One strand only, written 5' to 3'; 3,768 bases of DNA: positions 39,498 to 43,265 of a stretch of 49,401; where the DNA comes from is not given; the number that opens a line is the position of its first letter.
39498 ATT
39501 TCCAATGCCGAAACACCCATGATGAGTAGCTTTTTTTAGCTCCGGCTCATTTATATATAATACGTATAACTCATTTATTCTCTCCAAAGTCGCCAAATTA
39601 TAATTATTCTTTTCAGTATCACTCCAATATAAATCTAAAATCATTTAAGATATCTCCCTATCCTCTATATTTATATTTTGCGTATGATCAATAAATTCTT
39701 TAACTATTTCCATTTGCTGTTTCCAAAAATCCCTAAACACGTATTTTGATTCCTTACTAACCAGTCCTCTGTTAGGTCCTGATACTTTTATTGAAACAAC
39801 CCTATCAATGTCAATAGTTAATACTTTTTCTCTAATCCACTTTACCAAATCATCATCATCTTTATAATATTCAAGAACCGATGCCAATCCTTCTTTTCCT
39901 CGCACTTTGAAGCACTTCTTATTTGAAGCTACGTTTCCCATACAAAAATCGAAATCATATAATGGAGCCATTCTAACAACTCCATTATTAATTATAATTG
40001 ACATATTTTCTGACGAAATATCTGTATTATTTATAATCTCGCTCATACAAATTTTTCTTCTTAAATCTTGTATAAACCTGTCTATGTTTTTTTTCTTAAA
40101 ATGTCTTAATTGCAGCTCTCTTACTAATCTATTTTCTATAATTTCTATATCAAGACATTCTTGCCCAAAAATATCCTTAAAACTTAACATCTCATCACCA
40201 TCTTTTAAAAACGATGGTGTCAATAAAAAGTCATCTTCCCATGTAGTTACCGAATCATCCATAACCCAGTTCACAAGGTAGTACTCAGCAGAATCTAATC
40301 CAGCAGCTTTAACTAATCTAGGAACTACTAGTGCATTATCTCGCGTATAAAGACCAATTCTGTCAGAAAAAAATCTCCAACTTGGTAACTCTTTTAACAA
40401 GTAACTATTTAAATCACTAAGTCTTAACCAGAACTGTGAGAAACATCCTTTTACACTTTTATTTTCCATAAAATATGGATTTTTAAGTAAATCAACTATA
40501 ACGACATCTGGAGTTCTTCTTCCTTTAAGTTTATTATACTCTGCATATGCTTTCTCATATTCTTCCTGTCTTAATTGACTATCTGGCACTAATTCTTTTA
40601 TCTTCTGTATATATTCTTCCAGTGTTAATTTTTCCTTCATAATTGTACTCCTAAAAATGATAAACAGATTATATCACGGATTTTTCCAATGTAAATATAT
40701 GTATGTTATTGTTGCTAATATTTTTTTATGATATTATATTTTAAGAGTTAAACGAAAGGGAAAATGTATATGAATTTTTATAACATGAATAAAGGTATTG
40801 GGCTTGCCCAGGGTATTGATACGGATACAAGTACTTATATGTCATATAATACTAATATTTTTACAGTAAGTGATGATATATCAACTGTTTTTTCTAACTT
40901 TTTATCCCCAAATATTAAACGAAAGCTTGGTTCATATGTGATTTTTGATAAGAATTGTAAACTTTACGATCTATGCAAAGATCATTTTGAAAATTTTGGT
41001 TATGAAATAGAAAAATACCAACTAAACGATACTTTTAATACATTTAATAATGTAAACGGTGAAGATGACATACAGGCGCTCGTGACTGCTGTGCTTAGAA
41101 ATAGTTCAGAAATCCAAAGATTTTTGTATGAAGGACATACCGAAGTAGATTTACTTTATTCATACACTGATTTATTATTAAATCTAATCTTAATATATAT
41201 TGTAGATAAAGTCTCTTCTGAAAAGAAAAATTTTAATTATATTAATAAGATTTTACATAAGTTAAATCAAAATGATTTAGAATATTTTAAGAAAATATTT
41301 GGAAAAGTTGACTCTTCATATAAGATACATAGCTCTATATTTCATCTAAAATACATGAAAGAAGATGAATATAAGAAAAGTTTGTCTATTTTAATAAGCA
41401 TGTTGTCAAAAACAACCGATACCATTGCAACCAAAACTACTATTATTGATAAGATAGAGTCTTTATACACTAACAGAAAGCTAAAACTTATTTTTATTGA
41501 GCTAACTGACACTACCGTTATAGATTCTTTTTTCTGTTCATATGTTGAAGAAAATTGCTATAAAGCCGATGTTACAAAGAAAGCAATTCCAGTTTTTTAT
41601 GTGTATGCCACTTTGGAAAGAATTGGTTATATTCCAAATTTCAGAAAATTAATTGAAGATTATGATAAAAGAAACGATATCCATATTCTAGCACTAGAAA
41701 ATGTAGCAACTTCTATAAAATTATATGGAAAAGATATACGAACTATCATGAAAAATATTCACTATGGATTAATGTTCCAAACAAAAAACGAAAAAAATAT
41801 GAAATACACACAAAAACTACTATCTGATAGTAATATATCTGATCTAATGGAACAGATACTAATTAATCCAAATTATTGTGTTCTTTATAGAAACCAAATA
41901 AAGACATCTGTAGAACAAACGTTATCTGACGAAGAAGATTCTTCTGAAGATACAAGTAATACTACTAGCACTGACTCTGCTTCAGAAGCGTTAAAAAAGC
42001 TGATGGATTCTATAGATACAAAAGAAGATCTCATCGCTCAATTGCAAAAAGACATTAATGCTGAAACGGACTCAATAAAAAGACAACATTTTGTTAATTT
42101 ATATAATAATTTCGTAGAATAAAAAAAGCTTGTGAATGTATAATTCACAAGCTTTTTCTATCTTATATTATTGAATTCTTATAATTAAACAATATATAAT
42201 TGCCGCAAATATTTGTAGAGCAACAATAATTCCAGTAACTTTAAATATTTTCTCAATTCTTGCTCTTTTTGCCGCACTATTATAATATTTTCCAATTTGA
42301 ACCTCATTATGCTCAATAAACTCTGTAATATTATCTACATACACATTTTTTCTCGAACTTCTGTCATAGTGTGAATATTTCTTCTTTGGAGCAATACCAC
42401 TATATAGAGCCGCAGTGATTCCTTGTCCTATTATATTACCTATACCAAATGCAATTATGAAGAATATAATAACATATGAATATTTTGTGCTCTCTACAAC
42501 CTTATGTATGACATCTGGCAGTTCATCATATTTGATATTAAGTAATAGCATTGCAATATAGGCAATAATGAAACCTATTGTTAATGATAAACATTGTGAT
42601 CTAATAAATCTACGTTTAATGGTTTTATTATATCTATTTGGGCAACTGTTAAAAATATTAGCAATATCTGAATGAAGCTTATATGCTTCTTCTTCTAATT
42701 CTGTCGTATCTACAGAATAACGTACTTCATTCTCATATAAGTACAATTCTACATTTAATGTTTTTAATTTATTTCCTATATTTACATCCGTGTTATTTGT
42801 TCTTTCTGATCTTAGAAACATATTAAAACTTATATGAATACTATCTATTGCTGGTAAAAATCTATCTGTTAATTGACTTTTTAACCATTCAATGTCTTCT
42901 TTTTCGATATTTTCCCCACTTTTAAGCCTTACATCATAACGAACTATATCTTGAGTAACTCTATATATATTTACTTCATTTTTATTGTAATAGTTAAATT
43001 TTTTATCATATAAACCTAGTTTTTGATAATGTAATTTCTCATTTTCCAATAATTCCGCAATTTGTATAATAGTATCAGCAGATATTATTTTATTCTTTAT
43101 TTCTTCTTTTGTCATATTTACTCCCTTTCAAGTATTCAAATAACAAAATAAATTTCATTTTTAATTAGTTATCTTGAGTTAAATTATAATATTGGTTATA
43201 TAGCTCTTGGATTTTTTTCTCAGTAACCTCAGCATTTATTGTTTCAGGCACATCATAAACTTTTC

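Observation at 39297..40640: Split HipA-like kinase module in reversed order: kinase core first, HipS-like N-subdomain second, no HipB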

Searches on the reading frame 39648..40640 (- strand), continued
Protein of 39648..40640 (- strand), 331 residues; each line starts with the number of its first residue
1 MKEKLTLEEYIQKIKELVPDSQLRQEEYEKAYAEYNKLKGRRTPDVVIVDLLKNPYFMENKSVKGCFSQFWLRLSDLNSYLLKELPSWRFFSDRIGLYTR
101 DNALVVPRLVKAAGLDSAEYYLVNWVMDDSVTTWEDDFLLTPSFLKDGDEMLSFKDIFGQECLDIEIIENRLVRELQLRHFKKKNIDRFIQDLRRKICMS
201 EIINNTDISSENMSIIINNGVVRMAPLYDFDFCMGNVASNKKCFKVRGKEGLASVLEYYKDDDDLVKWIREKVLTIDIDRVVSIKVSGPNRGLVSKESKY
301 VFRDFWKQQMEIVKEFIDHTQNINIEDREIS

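Call 55: find_encoding_contigs(protein=P0061, flank=4000, max_places=3)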
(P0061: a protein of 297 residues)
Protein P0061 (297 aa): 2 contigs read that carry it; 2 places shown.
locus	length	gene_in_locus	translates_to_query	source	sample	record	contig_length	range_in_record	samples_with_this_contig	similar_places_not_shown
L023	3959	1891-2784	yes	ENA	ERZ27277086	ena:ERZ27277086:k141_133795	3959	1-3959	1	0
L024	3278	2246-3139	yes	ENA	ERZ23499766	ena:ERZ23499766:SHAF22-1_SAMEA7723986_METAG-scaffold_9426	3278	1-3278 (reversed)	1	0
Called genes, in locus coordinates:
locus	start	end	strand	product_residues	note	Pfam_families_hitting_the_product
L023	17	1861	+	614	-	PF01966:HD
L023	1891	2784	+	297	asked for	-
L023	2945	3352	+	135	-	PF04472:SepF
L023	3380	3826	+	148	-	PF05103:DivIVA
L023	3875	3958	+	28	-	?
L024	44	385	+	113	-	-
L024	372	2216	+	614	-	PF01966:HD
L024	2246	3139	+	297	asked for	-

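Call 68: search_protein_families(library=padloc, proteins=[P0062, P0069, P0071, P0084, P0100, P0103, P0122, P0123, P0126, P0133], max_evalue=0.00001)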
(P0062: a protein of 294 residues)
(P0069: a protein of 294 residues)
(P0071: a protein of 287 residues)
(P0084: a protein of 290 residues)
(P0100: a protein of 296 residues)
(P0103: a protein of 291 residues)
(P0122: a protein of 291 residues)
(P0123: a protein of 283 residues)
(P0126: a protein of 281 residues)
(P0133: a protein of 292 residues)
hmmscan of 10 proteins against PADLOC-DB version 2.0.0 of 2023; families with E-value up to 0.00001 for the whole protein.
P0062 (294 aa): 3 families
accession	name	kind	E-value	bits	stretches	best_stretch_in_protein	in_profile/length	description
PDLC04340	PDC-M03A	-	5.6e-13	47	1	45-198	32-168/280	-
PDLC04344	PDC-M03A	-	1.5e-11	42.4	1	80-196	54-187/305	-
PDLC04339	PDC-M03A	-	6.3e-11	40.2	1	69-198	42-175/293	-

P0069 (294 aa): 3 families
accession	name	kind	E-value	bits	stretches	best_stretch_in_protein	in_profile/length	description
PDLC04340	PDC-M03A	-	3.8e-09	34.5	1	82-188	56-166/280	-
PDLC04344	PDC-M03A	-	1.5e-07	29.2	0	82-126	58-102/305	-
PDLC04342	PDC-M03A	-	3e-06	25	0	160-192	161-193/299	-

P0071 (287 aa): 6 families
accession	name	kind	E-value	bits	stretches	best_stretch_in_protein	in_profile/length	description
PDLC04344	PDC-M03A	-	5e-13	47.2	1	82-146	57-120/305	-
PDLC04340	PDC-M03A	-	1.8e-12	45.3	1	27-191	14-166/280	-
PDLC04342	PDC-M03A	-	1.3e-10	39.3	1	32-191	21-189/299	-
PDLC04339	PDC-M03A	-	7.5e-10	36.6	1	81-191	55-173/293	-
PDLC04338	PDC-M03A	-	9.2e-07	26.2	0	23-142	112-239/428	-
PDLC04345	PDC-M03A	-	5.8e-06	23.8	0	80-150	57-128/302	-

P0084 (290 aa): 3 families
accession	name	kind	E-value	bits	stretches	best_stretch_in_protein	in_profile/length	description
PDLC04340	PDC-M03A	-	7.6e-11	40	1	84-216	58-194/280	-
PDLC04344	PDC-M03A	-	1.7e-08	32.3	0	138-184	142-187/305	-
PDLC04339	PDC-M03A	-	5.2e-07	27.3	1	79-194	54-185/293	-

P0100 (296 aa): 2 families
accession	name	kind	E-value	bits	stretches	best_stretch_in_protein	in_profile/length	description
PDLC04340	PDC-M03A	-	3.5e-10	37.8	1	29-242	18-204/280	-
PDLC04342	PDC-M03A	-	5.7e-06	24.1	0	28-110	19-98/299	-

P0103 (291 aa): 2 families
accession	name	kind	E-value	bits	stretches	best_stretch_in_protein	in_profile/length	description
PDLC04344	PDC-M03A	-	1.4e-11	42.4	1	39-227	26-221/305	-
PDLC04340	PDC-M03A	-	7.2e-08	30.3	1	50-280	26-247/280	-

P0122 (291 aa): 2 families
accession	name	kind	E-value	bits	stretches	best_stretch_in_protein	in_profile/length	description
PDLC04344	PDC-M03A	-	3e-10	38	1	73-220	57-217/305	-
PDLC04340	PDC-M03A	-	3.3e-08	31.3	1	73-245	55-205/280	-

P0123 (283 aa): 3 families
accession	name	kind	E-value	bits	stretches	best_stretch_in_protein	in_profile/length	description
PDLC04344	PDC-M03A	-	7e-11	40.1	1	35-194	44-197/305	-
PDLC04340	PDC-M03A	-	4.5e-09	34.2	1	46-243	49-216/280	-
PDLC04342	PDC-M03A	-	1.1e-08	32.9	1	6-193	19-198/299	-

P0126 (281 aa): 4 families
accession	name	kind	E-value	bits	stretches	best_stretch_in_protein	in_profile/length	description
PDLC04340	PDC-M03A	-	6.1e-14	50.2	1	57-211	43-191/280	-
PDLC04344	PDC-M03A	-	7.1e-14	50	1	137-193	142-198/305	-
PDLC04342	PDC-M03A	-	1.7e-10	39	1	40-193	25-200/299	-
PDLC04339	PDC-M03A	-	1.8e-09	35.3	1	48-187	35-178/293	-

P0133 (292 aa): 0 families

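Call 83: search_protein_families(library=phrogs, proteins=[window:39648-40640:-], max_evalue=0.01)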
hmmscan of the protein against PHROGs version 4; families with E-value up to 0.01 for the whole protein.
window:39648-40640:- (331 aa): 0 families

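Call 92: search_protein_families(library=pfam, proteins=[L001:7386-7619:-, L024:44-385:+, L020:5182-5442:+], max_evalue=0.1)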
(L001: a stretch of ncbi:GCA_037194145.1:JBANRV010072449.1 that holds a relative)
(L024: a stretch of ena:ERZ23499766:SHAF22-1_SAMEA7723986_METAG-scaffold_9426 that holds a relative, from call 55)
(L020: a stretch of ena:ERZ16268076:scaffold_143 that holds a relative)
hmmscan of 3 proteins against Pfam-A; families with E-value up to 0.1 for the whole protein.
L001:7386-7619:- (77 aa): 0 families

L024:44-385:+ (113 aa): 0 families

L020:5182-5442:+ (86 aa): 0 families

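Call 97: search_dna_similar(query=window:39648-40640:-, collection=phages, mode=protein, max_evalue=0.01, max_rows=10)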
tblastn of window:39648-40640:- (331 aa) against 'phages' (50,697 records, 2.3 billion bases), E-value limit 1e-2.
No match.

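Call 98: search_dna_similar(query=window:39648-40640:-, collection=plasmids, mode=protein, max_evalue=0.01, max_rows=10)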
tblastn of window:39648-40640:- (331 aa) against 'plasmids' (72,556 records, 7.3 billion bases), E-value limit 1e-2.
No match.

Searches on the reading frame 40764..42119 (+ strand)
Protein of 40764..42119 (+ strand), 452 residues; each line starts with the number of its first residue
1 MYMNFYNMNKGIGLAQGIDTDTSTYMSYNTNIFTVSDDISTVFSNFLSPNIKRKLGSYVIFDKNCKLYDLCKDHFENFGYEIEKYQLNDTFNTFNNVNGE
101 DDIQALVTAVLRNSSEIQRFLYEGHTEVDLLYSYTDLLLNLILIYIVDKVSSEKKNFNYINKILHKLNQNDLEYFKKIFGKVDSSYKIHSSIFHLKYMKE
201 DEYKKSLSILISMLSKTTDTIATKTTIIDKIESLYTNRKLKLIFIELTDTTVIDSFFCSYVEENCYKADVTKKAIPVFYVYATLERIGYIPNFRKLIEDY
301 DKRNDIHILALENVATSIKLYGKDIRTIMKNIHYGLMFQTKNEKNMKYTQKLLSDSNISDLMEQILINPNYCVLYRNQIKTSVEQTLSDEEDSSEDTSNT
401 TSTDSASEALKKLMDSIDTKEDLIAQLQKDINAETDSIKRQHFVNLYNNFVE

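Call 3: search_protein_families(library=pfam, proteins=[window:40764-42119:+], max_evalue=1)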
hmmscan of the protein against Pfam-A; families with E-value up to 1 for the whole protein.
window:40764-42119:+ (452 aa): 5 families
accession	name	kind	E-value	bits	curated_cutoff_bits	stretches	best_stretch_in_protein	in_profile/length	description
PF12696.13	TraG-D_C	-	0.00014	22.3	22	1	286-359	11-85/126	TraM recognition site of TraD and TraG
PF07261.16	DnaB_2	-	0.0059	16.7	22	1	136-171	31-63/74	Replication initiation and membrane attachment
PF22150.1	Tt1218-like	-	0.018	15.5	27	0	359-406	24-71/76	Type IV pilin Tt1218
PF14605.12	Nup35_RRM_2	-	0.14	12.5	27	0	172-205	18-51/53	Nup53/35/40-type RNA recognition motif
PF06745.19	ATPase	-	0.65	9.8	26.6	1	199-238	96-136/231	KaiC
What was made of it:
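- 40764..42122 (+): Divergently transcribed 452-aa gene of unknown function. It keeps this position in a related genome but is not shown to belong to the module. Only a borderline Pfam TraG-D_C hit (call 3).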

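Call 4: search_protein_families(library=ncbifam, proteins=[window:40764-42119:+], max_evalue=1)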
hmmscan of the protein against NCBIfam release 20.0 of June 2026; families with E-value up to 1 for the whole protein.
window:40764-42119:+ (452 aa): 1 family
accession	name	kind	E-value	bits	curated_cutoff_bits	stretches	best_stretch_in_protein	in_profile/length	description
TIGR02523.1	type_IV_pilV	equivalog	0.41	11.1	52.2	1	359-419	48-109/139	type IV pilus modification protein PilV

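Call 5: search_protein_families(library=padloc, proteins=[window:40764-42119:+], max_evalue=1)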
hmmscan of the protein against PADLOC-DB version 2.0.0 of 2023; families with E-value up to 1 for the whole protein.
window:40764-42119:+ (452 aa): 0 families

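Call 83: search_protein_families(library=phrogs, proteins=[window:40764-42119:+], max_evalue=0.01)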
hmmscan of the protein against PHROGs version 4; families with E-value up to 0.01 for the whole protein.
window:40764-42119:+ (452 aa): 0 families

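Call 84: search_solved_structures(query=window:40764-42119:+, max_evalue=1)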
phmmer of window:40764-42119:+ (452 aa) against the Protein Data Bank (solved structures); distinct sequences matched with E-value up to 1: 0.
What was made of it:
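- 40764..42122 (+): Nothing in NCBIfam, PADLOC, PHROGs or the PDB (calls 4, 5, 83, 84).
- Tried and rejected: The 452-aa and 315-aa neighbours have no informative hit in Pfam, NCBIfam, PADLOC, PHROGs or the PDB (calls 3-5, 83, 84).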

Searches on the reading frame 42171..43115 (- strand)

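Call 3: search_protein_families(library=pfam, proteins=[window:42171-43115:-], max_evalue=1)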
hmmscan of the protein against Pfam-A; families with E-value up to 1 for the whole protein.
window:42171-43115:- (315 aa): 1 family
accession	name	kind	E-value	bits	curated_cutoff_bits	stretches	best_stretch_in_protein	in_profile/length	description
PF02674.22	Colicin_V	-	0.22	11.9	29.3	1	180-239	26-84/144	Colicin V production protein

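Call 4: search_protein_families(library=ncbifam, proteins=[window:42171-43115:-], max_evalue=1)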
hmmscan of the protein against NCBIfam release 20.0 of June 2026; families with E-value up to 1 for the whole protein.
window:42171-43115:- (315 aa): 0 families

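Call 5: search_protein_families(library=padloc, proteins=[window:42171-43115:-], max_evalue=1)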
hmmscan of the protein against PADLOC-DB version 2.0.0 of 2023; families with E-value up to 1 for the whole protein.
window:42171-43115:- (315 aa): 0 families

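Call 83: search_protein_families(library=phrogs, proteins=[window:42171-43115:-], max_evalue=0.01)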
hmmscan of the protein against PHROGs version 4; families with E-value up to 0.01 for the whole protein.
window:42171-43115:- (315 aa): 0 families
